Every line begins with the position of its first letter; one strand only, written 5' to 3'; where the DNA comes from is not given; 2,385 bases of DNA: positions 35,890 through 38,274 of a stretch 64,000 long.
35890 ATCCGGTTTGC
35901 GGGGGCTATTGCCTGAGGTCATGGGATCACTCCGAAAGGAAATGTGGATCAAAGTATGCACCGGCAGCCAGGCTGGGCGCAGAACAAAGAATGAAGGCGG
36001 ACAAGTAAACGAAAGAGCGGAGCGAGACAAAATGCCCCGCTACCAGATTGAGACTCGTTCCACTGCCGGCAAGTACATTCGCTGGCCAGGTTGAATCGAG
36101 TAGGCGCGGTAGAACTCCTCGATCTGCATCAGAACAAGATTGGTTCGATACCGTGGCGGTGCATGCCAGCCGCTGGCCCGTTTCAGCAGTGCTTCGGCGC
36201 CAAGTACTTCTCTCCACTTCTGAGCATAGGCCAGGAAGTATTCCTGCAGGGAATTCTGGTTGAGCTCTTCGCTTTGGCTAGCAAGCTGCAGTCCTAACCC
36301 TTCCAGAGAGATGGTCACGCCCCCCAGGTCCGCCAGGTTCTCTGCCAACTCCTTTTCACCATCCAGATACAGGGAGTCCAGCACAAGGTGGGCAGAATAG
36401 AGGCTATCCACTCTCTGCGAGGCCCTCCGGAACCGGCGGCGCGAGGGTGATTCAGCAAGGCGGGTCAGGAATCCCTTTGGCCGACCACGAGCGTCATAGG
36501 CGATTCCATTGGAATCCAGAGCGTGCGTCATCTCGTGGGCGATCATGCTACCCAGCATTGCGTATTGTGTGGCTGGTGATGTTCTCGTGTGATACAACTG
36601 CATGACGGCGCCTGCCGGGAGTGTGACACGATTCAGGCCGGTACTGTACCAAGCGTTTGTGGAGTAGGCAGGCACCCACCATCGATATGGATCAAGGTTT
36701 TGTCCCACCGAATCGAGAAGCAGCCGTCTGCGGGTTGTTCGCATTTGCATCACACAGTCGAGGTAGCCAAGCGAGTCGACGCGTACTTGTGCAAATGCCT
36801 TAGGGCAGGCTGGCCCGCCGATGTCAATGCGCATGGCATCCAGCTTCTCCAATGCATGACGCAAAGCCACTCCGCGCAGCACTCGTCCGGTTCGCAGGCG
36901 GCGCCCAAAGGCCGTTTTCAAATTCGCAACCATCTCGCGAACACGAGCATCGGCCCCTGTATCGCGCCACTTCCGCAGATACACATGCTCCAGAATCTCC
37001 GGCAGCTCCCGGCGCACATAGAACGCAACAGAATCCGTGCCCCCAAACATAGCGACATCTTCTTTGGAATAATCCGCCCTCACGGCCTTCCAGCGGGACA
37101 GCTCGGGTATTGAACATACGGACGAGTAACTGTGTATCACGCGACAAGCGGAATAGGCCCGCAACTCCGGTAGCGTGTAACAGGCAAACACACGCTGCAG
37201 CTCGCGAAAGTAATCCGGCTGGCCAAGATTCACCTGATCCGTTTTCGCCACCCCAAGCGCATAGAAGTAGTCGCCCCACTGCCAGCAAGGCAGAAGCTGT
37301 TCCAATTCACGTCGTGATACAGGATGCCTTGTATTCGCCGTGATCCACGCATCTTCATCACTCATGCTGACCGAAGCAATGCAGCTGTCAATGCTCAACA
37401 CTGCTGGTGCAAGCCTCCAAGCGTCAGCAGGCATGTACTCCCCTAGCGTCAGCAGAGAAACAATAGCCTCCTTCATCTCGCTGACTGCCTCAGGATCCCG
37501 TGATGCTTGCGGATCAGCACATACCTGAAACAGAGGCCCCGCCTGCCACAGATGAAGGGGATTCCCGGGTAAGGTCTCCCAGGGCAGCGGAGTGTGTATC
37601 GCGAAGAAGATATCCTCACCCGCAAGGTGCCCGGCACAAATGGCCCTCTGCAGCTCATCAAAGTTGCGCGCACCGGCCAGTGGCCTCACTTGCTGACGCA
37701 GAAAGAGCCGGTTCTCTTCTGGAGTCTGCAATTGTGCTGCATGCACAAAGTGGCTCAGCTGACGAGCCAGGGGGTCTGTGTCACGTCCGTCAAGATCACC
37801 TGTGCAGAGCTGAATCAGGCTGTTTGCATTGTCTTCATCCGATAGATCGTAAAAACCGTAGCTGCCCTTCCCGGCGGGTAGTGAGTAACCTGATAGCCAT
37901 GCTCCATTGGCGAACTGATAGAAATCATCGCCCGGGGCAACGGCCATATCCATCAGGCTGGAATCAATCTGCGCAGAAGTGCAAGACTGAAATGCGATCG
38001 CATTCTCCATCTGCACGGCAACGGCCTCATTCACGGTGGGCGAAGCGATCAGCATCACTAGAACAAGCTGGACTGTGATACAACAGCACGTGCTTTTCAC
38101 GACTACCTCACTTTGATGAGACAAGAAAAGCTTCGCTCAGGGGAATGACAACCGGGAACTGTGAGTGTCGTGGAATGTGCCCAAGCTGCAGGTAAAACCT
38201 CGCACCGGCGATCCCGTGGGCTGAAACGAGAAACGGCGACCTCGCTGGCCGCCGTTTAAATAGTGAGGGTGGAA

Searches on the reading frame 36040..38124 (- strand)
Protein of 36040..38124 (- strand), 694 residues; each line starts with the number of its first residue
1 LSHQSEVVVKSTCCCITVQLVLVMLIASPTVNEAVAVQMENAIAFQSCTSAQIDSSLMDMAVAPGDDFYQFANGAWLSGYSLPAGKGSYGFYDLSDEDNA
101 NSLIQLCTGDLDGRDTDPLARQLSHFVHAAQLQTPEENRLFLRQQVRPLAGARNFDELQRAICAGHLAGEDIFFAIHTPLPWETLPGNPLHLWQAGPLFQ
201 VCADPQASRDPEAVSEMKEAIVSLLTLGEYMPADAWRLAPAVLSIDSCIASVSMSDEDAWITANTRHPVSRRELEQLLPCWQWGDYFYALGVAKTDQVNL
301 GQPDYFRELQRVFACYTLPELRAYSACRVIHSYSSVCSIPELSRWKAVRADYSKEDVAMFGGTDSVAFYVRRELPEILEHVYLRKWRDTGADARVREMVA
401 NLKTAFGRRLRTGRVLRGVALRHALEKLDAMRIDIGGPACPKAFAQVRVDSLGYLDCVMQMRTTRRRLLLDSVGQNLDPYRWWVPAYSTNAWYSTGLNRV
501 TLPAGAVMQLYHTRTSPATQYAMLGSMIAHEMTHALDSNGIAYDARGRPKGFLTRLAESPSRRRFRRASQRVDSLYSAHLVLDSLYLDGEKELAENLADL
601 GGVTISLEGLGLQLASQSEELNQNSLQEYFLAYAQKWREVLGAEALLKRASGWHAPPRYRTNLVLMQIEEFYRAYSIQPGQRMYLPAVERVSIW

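Call 44: search_protein_families(library=pfam, proteins=[window:36040-38124:-], max_evalue=0.00001)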
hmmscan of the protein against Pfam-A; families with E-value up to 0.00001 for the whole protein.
window:36040-38124:- (694 aa): 2 families
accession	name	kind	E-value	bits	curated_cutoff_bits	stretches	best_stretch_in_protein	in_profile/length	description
PF05649.18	Peptidase_M13_N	-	2.2e-38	133.1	32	1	64-438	1-381/381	Peptidase family M13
PF01431.27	Peptidase_M13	-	2.3e-32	112.7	24.5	1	490-686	1-200/205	Peptidase family M13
